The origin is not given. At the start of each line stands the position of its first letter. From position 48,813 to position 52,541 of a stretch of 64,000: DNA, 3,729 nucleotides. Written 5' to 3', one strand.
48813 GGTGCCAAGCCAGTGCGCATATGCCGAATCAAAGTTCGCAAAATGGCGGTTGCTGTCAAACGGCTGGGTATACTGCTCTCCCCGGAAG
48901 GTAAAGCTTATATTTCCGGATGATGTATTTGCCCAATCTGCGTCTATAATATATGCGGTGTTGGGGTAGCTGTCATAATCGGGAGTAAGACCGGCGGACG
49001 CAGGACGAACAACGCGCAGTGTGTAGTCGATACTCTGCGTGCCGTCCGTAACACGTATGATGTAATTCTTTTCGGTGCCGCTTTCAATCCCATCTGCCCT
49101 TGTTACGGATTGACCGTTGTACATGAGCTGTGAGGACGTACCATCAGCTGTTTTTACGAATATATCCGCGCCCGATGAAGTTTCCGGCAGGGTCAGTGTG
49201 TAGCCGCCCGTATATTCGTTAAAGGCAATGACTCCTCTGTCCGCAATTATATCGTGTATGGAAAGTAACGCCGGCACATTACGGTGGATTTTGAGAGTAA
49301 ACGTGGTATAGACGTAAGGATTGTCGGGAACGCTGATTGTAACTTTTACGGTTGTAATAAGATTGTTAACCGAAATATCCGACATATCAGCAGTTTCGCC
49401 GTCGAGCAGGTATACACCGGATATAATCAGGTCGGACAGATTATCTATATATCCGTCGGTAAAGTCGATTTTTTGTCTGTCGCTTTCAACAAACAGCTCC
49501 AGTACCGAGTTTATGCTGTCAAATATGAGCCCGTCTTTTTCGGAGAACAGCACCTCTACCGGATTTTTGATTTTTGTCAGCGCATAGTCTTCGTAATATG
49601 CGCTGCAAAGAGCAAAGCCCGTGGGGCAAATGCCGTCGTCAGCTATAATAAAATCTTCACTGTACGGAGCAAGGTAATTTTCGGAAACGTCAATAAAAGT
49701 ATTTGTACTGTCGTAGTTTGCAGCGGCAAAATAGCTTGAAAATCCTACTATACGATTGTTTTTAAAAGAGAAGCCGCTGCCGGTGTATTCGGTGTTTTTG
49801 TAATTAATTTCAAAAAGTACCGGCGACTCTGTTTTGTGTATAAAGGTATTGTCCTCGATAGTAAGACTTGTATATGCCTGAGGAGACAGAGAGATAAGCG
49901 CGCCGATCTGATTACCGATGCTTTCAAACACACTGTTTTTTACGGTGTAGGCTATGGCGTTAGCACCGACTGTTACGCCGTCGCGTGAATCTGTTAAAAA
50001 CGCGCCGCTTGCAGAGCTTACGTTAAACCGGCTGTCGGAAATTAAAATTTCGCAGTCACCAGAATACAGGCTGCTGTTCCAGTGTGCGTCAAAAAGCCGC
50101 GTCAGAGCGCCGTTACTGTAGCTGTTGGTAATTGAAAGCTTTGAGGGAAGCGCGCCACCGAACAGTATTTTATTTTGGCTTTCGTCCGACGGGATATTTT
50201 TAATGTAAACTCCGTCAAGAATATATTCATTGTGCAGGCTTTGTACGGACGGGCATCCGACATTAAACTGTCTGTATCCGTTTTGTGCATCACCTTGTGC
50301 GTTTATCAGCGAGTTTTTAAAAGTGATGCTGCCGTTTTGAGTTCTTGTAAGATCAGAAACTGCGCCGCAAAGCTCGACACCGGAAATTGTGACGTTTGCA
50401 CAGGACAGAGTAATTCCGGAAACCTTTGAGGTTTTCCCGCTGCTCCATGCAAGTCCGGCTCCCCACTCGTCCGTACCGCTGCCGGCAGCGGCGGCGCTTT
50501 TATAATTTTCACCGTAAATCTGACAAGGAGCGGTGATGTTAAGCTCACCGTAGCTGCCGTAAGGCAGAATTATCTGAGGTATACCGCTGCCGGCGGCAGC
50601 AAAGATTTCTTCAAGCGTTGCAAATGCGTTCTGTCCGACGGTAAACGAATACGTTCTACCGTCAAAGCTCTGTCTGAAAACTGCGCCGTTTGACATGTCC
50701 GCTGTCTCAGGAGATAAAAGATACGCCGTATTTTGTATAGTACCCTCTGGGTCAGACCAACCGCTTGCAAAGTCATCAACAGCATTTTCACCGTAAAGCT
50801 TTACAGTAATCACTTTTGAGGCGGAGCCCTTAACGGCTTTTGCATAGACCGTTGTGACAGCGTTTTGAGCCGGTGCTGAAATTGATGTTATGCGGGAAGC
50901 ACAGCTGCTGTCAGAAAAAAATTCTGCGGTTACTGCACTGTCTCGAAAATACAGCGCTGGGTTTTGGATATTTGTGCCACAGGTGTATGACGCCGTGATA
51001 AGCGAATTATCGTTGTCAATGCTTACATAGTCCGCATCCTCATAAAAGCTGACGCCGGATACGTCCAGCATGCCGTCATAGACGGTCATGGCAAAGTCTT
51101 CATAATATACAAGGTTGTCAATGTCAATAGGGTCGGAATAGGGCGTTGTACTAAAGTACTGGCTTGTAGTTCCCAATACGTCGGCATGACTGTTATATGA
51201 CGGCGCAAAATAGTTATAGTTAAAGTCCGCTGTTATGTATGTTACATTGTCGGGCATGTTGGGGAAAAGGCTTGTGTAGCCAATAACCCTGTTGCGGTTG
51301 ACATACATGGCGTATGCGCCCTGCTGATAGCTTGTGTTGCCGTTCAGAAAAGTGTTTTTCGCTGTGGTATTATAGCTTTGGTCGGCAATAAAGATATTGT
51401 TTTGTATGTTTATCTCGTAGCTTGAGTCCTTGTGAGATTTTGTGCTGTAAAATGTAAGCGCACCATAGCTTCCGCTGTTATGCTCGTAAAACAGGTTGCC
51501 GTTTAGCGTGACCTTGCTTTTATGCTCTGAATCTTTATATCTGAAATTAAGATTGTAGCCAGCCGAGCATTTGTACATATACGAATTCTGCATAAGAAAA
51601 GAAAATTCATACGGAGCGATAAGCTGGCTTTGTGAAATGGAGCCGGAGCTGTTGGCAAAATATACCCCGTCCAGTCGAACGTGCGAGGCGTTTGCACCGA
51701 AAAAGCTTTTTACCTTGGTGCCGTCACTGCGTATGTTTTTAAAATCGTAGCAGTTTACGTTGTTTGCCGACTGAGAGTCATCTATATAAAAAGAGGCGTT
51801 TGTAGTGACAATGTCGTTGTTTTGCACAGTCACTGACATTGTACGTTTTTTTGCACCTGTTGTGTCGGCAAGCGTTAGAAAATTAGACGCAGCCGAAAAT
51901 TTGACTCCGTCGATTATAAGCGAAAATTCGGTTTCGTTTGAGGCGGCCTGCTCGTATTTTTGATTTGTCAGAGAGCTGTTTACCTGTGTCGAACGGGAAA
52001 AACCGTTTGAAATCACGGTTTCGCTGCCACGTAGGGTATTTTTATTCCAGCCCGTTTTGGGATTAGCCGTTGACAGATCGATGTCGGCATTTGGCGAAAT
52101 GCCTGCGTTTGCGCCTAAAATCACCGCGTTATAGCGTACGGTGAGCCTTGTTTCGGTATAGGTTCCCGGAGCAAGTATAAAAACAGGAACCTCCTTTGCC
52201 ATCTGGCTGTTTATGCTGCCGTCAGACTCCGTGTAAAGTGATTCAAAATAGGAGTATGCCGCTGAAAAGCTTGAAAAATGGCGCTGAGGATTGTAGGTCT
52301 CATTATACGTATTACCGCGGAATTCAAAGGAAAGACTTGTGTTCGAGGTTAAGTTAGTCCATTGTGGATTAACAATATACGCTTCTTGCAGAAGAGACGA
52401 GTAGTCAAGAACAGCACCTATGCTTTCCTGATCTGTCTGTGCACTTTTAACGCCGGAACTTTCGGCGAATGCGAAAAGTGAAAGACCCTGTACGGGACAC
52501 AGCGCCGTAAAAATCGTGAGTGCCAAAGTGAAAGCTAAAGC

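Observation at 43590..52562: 9-kb gene for a ~2990-aa SLH-anchored beta-helix protein built as an (A-B)x2 mega-duplication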

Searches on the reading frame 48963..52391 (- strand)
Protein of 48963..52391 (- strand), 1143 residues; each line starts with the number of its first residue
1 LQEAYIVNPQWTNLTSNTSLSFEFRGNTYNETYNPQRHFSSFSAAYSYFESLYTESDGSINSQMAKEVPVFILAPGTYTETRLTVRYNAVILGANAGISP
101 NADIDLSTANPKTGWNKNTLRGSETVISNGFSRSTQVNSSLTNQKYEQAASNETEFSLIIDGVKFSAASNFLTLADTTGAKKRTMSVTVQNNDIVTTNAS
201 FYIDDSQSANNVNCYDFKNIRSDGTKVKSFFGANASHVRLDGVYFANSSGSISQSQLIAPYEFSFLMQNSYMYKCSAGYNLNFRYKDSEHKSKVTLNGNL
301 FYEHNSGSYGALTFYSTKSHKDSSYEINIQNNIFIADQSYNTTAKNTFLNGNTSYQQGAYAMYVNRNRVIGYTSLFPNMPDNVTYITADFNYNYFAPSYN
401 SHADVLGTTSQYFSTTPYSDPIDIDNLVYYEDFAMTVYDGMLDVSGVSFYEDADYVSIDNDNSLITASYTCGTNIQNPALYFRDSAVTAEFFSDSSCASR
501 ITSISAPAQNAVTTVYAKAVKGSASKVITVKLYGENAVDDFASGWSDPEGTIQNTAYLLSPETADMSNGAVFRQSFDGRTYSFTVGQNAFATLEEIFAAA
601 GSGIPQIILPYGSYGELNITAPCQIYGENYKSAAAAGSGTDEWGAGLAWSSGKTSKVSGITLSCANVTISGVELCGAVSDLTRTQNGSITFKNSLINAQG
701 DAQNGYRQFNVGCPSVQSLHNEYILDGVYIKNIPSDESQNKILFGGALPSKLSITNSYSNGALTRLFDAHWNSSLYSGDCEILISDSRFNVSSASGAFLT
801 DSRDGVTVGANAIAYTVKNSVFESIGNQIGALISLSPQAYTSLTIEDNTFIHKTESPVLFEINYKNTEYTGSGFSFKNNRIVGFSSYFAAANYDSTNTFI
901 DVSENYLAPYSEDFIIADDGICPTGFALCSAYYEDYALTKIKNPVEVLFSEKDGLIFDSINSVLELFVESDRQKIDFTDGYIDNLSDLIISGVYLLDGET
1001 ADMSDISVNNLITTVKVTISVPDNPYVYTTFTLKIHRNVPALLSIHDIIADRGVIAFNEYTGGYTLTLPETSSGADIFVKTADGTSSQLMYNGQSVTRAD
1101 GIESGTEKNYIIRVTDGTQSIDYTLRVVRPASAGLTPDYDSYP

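Call 11: find_homologous_proteins(query=window:48963-52391:-, max_evalue=0.001)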
Query window:48963-52391:- (1143 aa): 4 proteins with E <= 0.001 among 8000 candidates.
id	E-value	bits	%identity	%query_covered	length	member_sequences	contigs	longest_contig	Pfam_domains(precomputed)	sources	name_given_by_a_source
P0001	0.0e+0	2233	86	100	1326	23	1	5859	-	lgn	-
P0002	4.2e-29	119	30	47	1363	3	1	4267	PF08757.18,PF00395.26,PF02368.25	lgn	-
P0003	3.0e-28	116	26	53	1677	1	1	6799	PF00395.26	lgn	-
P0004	5.8e-19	86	25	64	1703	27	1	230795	PF00395.26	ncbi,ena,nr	ncbi:MAG: S-layer homology domain-containing protein [Clostridia bacterium]|nr:S-layer homology doma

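Call 62: find_encoding_contigs(protein=P0004, flank=8000, max_places=2)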
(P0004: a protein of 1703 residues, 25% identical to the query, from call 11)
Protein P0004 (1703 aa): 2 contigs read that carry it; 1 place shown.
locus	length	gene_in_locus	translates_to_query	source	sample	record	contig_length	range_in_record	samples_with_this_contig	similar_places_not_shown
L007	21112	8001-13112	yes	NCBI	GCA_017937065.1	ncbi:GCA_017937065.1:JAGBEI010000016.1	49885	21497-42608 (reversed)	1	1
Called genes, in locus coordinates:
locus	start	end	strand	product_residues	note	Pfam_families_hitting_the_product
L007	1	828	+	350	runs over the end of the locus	PF01300:Sua5_yciO_yrdC, PF03481:Sua5_C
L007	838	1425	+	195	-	PF01121:CoaE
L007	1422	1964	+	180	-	PF01464:SLT, PF27553:SLT_superhelical (weak)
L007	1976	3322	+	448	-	PF02127:Peptidase_M18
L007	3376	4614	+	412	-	PF06245:DUF1015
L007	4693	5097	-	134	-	-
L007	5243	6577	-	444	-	PF00342:PGI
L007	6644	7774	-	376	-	PF00768:Peptidase_S11, PF00144:Beta-lactamase (faint), PF13354:Beta-lactamase2, PF07943:PBP5_C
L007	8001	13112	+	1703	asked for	PF00395:SLH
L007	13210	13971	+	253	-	PF02311:AraC_binding, PF07883:Cupin_2 (weak), PF12833:HTH_18, PF00165:HTH_AraC (weak)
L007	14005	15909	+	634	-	PF17389:Bac_rhamnosid6H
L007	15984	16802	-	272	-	PF03009:GDPD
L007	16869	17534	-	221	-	PF01569:PAP2 (weak)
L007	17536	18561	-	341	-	PF00535:Glycos_transf_2, PF10111:Glyco_tranf_2_2 (weak), PF13641:Glyco_tranf_2_3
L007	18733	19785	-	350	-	-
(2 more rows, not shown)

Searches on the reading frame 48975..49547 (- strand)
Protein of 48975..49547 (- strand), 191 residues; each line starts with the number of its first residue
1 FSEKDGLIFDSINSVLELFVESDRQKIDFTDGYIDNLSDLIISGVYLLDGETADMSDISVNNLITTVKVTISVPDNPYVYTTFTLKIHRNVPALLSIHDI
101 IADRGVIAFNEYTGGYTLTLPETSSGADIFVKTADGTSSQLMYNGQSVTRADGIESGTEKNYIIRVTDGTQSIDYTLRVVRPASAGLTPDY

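Call 23: search_protein_families(library=pfam, proteins=[window:48975-49547:-], max_evalue=10)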
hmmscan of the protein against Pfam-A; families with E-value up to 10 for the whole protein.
window:48975-49547:- (191 aa): 1 family
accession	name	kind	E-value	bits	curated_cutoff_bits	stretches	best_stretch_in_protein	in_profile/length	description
PF12733.13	Cadherin-like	-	0.00021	22.1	24.2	1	108-181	10-88/89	Cadherin-like beta sandwich domain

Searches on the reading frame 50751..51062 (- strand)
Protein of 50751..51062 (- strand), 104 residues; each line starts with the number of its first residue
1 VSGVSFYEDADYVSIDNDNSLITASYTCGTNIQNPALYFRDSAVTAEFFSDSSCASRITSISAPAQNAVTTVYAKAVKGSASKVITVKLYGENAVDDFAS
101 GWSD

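Call 23: search_protein_families(library=pfam, proteins=[window:50751-51062:-], max_evalue=10)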
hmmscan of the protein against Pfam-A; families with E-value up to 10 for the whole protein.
window:50751-51062:- (104 aa): 0 families
